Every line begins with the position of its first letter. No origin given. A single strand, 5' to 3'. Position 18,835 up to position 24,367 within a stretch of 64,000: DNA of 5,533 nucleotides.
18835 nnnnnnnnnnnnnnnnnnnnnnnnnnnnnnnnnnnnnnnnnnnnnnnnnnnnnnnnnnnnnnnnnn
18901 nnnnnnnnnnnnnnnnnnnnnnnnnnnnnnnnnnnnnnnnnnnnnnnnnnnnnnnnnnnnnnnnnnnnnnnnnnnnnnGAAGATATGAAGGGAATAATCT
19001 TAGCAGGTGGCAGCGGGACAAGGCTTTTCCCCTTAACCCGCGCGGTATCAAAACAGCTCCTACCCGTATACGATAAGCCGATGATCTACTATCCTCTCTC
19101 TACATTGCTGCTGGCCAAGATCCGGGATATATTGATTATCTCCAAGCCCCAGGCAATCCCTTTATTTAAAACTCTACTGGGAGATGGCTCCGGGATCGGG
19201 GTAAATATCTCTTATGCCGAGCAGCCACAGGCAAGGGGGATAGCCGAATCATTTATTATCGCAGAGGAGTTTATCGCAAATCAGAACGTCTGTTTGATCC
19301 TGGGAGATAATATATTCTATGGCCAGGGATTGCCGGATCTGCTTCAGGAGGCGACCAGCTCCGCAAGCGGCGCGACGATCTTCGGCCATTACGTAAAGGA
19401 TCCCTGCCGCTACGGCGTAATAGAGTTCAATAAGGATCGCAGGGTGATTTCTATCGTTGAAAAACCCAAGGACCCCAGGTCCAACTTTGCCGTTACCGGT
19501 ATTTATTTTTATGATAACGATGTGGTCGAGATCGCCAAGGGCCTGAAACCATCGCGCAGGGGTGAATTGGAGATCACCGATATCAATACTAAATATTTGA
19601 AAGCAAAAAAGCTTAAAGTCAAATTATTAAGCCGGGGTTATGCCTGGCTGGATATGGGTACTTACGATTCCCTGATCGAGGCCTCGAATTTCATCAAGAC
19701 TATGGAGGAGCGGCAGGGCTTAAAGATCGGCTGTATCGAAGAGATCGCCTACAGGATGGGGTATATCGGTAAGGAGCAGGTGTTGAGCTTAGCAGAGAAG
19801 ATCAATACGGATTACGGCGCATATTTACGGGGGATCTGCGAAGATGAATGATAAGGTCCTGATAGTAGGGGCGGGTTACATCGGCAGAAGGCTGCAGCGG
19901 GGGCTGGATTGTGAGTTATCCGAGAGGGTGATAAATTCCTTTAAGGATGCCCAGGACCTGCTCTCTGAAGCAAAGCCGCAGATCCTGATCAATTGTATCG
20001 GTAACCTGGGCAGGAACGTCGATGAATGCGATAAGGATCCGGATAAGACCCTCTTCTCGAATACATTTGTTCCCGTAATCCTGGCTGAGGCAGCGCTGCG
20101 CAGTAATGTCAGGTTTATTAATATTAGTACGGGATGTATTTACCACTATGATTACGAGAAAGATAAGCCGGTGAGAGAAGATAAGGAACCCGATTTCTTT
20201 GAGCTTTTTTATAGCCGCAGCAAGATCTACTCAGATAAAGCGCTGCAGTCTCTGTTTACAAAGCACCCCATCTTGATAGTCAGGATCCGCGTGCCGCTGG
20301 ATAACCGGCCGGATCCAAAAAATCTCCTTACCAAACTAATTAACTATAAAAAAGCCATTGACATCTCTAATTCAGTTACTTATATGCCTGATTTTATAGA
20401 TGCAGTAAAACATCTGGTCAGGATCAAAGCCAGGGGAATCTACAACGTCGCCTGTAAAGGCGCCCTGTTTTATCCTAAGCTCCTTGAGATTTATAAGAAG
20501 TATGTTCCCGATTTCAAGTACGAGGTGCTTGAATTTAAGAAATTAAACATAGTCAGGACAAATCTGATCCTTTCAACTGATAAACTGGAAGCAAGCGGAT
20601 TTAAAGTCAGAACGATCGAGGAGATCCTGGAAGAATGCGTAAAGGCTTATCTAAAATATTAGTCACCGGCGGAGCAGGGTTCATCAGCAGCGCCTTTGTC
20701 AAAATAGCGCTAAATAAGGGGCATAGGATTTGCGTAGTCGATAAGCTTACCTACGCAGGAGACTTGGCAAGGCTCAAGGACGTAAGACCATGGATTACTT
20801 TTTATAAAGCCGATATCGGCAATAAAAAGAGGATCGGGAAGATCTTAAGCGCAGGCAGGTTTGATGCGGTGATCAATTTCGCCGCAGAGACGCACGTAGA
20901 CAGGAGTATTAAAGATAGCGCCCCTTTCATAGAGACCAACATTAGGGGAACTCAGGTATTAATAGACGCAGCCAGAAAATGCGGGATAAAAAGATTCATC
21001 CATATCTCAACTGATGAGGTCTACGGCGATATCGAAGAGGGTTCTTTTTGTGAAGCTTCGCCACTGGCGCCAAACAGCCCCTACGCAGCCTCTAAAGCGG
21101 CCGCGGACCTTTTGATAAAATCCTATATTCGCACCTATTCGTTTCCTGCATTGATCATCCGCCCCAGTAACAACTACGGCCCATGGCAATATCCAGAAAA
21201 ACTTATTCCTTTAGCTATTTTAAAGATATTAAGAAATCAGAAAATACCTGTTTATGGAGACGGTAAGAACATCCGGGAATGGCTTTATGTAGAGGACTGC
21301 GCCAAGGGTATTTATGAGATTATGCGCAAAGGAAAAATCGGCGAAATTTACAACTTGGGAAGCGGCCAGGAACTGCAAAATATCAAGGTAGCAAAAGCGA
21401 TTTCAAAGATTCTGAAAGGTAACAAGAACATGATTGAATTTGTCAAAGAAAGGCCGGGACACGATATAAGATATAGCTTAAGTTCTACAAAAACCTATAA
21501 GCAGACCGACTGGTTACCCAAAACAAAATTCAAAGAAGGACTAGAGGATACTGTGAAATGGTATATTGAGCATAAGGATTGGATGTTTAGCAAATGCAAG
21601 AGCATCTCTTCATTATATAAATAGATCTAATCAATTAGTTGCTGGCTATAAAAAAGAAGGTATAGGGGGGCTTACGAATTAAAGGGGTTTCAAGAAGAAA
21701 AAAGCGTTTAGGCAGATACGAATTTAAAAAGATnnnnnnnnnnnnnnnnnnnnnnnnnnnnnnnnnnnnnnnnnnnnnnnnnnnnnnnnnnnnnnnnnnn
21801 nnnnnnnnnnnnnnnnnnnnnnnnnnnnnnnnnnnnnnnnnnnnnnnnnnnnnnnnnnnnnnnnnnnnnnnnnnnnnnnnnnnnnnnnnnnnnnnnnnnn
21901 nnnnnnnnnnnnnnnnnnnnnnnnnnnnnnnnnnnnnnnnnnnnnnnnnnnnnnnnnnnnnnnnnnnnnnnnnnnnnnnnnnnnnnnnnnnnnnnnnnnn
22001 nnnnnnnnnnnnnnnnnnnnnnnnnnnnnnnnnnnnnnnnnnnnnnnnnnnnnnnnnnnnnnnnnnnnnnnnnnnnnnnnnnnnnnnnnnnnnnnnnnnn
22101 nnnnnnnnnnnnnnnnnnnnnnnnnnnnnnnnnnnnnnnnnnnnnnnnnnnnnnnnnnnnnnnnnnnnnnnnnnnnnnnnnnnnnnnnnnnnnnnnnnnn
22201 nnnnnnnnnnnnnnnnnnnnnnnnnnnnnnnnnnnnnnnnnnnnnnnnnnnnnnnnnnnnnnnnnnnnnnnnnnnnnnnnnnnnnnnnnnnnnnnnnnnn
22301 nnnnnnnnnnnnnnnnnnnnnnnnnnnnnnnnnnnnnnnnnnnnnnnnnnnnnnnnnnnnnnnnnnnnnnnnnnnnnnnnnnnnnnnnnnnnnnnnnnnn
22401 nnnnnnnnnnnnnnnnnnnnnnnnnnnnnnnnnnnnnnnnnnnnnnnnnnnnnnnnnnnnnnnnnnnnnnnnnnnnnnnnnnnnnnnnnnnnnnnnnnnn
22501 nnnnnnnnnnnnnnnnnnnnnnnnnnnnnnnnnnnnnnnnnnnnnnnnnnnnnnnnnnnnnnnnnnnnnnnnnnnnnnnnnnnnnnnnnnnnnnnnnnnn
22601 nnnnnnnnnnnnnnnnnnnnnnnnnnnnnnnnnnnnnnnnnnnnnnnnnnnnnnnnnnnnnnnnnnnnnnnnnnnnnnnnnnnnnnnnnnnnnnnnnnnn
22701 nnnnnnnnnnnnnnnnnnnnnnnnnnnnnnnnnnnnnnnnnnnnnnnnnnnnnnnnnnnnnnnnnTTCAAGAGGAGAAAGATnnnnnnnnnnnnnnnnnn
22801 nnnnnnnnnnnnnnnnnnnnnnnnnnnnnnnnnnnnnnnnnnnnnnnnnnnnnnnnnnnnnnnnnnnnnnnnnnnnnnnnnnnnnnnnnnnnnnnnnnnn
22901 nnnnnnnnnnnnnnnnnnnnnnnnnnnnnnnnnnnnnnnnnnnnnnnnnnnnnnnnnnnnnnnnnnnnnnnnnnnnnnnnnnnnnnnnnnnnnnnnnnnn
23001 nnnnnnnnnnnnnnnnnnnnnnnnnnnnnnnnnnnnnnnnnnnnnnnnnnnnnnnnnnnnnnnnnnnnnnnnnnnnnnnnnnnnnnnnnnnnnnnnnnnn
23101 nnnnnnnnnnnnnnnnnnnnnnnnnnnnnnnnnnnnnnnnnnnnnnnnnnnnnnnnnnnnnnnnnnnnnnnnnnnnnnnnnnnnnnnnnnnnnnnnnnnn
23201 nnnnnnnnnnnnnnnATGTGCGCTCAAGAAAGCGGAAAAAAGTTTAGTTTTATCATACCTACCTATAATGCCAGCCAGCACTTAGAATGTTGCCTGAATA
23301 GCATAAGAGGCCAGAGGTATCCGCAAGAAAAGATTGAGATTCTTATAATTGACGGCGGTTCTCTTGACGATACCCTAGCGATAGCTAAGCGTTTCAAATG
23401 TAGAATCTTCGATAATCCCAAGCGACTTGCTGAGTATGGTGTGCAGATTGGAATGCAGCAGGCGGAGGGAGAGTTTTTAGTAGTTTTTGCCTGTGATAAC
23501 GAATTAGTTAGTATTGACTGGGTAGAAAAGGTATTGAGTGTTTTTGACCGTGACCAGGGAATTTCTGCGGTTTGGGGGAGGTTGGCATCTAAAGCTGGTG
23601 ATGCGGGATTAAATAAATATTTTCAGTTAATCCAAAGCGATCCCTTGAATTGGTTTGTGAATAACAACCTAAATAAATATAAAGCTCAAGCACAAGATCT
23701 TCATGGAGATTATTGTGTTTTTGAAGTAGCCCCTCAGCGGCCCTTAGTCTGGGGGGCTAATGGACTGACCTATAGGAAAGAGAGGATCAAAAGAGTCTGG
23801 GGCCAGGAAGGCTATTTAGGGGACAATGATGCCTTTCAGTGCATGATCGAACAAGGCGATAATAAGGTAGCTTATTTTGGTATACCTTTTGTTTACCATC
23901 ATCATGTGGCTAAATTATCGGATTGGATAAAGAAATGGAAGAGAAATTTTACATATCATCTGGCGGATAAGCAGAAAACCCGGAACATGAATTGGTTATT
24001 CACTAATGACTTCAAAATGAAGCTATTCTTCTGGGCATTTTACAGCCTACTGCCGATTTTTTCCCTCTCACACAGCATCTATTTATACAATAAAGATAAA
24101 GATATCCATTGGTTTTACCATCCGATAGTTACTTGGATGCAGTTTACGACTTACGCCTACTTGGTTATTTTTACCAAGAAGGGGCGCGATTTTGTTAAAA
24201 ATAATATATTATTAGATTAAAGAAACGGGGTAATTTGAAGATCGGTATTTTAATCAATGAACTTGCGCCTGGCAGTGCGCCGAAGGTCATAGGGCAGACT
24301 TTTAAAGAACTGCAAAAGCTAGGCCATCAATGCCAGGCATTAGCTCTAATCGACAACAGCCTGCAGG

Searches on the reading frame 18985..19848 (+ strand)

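Call 7: search_protein_families(library=pfam, proteins=[window:18985-19848:+], max_evalue=0.001)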
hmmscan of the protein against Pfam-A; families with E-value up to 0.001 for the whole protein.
window:18985-19848:+ (288 aa): 2 families
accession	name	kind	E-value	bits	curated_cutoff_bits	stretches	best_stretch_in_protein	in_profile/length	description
PF00483.29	NTP_transferase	-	9.1e-76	255.1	21.2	1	2-238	1-243/245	Nucleotidyl transferase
PF12804.13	NTP_transf_3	-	5.2e-09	36.9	27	1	3-128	1-115/160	MobA-like NTP transferase domain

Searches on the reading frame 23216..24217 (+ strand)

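Call 7: search_protein_families(library=pfam, proteins=[window:23216-24217:+], max_evalue=0.001)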
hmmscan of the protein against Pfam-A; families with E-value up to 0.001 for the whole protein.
window:23216-24217:+ (334 aa): 1 family
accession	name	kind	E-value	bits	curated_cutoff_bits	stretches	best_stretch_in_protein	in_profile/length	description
PF00535.33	Glycos_transf_2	-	1.3e-18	67.9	23.3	1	11-129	1-122/168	Glycosyl transferase family 2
